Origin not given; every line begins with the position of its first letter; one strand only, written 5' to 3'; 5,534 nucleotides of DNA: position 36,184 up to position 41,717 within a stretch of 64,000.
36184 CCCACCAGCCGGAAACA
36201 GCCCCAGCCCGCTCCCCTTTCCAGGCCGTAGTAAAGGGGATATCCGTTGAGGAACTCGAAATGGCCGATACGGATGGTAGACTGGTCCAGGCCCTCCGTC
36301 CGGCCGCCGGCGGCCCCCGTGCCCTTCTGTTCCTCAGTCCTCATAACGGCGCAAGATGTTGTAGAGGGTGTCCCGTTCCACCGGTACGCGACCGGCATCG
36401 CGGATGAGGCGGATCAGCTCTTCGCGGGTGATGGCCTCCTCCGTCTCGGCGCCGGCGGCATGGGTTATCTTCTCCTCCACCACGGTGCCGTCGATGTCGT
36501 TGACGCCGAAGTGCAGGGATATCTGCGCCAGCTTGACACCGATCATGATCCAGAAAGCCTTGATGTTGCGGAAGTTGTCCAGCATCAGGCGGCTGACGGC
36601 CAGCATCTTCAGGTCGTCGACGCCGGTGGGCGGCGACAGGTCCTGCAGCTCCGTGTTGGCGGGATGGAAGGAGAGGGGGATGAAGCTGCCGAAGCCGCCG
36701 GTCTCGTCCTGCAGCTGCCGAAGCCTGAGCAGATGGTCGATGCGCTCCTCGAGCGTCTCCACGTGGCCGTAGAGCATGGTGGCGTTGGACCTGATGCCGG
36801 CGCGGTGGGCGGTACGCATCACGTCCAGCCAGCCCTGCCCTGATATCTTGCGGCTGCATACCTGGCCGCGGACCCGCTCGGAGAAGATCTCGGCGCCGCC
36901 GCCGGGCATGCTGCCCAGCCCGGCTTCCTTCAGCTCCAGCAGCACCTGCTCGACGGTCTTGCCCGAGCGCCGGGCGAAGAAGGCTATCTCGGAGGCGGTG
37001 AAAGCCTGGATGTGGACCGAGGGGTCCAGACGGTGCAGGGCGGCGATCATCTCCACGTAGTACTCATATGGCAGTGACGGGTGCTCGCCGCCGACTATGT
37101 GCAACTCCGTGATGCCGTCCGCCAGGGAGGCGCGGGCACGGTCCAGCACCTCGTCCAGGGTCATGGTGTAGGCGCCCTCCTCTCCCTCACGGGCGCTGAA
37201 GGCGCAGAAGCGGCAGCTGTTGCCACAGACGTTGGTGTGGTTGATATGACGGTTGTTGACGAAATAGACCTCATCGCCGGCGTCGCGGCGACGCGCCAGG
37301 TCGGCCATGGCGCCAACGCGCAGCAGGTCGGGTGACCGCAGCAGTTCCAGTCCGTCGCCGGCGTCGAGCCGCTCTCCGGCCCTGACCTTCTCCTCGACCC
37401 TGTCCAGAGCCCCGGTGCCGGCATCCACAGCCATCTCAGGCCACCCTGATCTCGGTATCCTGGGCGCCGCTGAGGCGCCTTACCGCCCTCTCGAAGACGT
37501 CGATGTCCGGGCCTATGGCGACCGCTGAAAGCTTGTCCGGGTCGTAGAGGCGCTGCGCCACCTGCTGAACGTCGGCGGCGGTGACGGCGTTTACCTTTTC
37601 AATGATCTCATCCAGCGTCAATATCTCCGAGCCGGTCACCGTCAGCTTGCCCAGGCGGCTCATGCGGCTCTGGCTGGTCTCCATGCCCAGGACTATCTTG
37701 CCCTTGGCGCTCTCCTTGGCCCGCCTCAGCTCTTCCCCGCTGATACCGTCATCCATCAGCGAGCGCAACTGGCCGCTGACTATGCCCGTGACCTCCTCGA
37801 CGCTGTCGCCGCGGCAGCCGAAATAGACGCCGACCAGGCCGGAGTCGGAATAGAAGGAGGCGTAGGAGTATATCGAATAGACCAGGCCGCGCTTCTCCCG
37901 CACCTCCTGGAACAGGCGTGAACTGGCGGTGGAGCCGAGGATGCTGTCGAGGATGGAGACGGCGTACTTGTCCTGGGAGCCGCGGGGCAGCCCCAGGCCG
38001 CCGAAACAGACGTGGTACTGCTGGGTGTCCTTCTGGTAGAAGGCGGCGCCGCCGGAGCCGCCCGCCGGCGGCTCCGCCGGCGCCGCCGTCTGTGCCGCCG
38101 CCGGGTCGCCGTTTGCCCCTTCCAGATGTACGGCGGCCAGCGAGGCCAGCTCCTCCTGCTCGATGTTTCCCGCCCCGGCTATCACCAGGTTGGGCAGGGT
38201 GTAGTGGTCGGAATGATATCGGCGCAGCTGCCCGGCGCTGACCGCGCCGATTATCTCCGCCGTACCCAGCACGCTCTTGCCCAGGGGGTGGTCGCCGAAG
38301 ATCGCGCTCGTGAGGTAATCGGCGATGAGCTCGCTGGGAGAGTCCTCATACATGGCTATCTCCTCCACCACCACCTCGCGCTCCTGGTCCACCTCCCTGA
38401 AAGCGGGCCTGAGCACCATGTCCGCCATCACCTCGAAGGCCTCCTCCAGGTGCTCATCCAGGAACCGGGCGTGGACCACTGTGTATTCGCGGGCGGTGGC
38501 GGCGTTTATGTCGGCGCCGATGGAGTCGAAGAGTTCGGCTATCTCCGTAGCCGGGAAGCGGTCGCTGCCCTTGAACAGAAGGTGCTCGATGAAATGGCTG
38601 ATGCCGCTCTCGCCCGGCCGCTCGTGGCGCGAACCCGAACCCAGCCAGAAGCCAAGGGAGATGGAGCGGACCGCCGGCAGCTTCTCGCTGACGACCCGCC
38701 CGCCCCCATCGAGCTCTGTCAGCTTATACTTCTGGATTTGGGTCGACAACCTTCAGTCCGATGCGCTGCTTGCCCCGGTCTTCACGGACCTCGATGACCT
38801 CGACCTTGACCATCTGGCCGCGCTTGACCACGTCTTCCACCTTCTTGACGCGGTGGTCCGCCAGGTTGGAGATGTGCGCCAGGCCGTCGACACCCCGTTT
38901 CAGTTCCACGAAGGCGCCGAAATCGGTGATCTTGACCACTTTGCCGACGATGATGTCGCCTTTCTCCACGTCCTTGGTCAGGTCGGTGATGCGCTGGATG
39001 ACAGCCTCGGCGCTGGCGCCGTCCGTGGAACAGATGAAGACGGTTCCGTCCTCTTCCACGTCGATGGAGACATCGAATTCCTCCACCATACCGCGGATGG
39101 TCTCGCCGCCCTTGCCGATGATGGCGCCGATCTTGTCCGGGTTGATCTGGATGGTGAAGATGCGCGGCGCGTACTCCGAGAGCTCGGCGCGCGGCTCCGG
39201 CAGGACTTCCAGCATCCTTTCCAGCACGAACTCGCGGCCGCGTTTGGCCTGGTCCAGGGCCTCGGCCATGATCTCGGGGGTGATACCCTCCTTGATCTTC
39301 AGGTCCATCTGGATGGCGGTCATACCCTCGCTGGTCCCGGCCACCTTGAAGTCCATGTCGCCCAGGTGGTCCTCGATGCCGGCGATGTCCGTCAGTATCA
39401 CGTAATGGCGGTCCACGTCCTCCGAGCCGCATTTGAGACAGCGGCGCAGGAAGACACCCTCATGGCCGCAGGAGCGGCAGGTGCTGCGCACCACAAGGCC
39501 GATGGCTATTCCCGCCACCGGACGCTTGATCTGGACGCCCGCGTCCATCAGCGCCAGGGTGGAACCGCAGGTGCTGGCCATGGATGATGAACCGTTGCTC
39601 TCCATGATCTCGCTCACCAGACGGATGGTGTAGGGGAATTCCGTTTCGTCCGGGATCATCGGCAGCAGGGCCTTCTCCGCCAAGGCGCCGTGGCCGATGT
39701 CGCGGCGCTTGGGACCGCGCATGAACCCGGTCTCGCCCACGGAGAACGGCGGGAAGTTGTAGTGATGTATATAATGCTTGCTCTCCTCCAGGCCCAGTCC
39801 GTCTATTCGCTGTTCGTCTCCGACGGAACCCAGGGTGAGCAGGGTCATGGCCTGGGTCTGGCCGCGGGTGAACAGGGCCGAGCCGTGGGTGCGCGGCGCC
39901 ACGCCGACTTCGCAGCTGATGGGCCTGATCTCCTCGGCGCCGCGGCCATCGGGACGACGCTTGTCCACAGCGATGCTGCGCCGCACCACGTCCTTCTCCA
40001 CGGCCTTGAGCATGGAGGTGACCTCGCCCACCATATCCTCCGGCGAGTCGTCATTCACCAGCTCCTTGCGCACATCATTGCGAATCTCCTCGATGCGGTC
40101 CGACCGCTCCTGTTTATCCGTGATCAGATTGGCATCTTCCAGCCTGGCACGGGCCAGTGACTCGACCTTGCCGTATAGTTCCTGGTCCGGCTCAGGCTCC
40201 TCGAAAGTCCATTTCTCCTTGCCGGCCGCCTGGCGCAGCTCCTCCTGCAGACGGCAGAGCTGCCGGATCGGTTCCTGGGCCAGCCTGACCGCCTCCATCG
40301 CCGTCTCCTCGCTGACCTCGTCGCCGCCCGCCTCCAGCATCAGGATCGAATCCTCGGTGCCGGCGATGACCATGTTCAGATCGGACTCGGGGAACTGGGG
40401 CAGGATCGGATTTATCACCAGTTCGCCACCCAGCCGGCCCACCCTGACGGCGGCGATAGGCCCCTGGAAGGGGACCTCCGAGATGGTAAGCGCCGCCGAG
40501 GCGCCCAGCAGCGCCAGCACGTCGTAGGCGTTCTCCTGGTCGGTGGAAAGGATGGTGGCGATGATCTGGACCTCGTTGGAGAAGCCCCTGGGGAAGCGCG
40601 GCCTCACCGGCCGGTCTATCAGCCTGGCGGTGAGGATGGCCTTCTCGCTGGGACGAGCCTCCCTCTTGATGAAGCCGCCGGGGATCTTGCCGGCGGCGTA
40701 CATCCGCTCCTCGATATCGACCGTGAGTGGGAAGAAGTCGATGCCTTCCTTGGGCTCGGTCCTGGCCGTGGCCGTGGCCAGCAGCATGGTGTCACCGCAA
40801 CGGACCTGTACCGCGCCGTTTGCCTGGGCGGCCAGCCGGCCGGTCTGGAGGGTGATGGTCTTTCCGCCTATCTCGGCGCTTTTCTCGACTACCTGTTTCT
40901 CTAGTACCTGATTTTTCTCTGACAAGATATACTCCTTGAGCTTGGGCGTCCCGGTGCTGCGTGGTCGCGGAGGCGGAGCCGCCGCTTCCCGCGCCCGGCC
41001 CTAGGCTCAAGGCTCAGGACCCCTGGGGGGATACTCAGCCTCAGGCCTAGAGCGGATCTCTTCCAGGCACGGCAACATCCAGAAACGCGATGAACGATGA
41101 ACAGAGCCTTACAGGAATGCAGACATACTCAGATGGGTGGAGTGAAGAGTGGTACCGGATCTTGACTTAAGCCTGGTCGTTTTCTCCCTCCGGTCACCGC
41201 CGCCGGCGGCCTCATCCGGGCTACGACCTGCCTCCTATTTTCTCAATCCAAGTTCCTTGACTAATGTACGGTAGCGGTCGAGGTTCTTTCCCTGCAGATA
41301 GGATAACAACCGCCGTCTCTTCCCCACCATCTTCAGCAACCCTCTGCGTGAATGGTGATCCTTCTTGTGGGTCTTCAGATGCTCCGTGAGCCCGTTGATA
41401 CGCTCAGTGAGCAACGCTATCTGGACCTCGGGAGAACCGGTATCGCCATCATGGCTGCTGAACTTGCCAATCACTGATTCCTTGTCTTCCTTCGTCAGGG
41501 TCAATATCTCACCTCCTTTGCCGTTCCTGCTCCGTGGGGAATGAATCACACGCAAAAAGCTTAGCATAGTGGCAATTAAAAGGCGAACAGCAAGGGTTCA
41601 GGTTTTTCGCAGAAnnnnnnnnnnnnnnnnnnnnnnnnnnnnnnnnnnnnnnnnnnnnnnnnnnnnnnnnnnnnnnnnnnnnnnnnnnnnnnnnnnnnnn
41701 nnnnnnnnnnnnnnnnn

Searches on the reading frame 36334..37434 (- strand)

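Call 22: search_protein_families(library=pfam, proteins=[window:36334-37434:-], max_evalue=0.00001)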
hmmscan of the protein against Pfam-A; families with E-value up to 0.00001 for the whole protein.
window:36334-37434:- (366 aa): 2 families
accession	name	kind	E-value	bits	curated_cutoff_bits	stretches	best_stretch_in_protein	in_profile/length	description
PF19288.4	CofH_C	-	2e-22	79.8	27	1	247-360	3-118/125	CofH/MqnC C-terminal region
PF04055.27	Radical_SAM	-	2.7e-22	80.2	29.5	1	64-235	1-163/166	Radical SAM superfamily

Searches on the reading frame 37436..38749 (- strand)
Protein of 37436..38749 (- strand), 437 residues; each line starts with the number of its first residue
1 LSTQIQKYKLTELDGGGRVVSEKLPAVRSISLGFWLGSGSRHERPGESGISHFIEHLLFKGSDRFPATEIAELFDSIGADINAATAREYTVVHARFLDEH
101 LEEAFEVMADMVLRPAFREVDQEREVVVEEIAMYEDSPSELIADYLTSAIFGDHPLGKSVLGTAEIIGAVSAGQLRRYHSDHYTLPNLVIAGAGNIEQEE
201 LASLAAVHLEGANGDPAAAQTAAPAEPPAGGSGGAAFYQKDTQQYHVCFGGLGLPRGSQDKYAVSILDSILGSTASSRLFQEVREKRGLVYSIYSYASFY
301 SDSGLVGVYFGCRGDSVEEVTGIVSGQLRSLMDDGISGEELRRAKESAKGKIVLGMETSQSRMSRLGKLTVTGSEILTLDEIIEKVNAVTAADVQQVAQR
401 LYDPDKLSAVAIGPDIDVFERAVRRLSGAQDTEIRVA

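Call 22: search_protein_families(library=pfam, proteins=[window:37436-38749:-], max_evalue=0.00001)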
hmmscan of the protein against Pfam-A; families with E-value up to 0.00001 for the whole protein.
window:37436-38749:- (437 aa): 2 families
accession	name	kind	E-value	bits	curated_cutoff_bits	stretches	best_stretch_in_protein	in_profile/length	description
PF05193.26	Peptidase_M16_C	-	4.9e-37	128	23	1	170-346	2-179/181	Peptidase M16 inactive domain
PF00675.25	Peptidase_M16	-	3.1e-35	121.7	22.3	1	18-163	1-148/149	Insulinase (Peptidase family M16)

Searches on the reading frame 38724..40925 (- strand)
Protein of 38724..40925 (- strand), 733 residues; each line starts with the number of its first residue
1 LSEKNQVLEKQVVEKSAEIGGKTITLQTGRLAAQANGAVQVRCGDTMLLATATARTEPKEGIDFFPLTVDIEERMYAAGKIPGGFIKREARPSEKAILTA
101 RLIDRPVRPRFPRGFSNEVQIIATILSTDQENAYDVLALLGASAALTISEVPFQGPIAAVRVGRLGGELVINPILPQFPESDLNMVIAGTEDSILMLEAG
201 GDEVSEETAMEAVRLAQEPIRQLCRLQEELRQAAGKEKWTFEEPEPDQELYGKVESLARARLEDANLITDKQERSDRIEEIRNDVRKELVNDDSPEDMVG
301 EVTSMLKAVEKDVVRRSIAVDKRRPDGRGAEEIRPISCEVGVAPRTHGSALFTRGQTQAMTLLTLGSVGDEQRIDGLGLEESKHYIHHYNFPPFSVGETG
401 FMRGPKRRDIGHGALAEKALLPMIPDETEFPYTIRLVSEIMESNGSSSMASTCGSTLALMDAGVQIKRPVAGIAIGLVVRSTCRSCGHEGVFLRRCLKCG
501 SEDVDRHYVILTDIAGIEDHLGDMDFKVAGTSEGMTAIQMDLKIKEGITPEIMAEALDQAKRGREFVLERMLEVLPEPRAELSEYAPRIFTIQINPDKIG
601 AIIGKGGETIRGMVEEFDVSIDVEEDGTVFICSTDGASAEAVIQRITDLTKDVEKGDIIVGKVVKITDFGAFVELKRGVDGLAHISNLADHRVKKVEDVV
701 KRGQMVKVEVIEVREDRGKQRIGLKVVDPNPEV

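Call 22: search_protein_families(library=pfam, proteins=[window:38724-40925:-], max_evalue=0.00001)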
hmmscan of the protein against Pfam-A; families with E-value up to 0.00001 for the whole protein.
window:38724-40925:- (733 aa): 6 families
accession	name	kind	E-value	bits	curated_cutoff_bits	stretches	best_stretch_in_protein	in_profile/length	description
PF01138.27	RNase_PH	-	1.9e-55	187.2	25.5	2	22-152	3-130/130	3' exoribonuclease family, domain 1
PF03725.20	RNase_PH_C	-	2.2e-18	66.4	20.8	1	155-218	1-66/67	3' exoribonuclease family, domain 2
PF00575.29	S1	-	1.3e-16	61.2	22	1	653-720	2-69/74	S1 RNA binding domain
PF03726.19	PNPase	-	2.3e-16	60.4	24.6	1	250-328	2-80/81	Polyribonucleotide nucleotidyltransferase, RNA binding domain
PF00013.35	KH_1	-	1.9e-09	37.6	21.5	1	590-644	2-62/66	KH domain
PF23459.1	S1_RRP5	-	4.9e-06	27.5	27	0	654-719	2-65/72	RRP5 S1 domain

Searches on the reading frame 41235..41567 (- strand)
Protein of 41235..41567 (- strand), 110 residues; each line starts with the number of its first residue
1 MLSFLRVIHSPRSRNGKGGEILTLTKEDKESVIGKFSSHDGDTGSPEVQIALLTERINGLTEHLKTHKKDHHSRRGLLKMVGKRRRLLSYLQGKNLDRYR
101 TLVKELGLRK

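Call 22: search_protein_families(library=pfam, proteins=[window:41235-41567:-], max_evalue=0.00001)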
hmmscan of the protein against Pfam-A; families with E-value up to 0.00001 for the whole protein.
window:41235-41567:- (110 aa): 1 family
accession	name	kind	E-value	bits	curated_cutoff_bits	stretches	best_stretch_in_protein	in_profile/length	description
PF00312.27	Ribosomal_S15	-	2.9e-38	130.3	31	1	29-109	1-81/81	Ribosomal protein S15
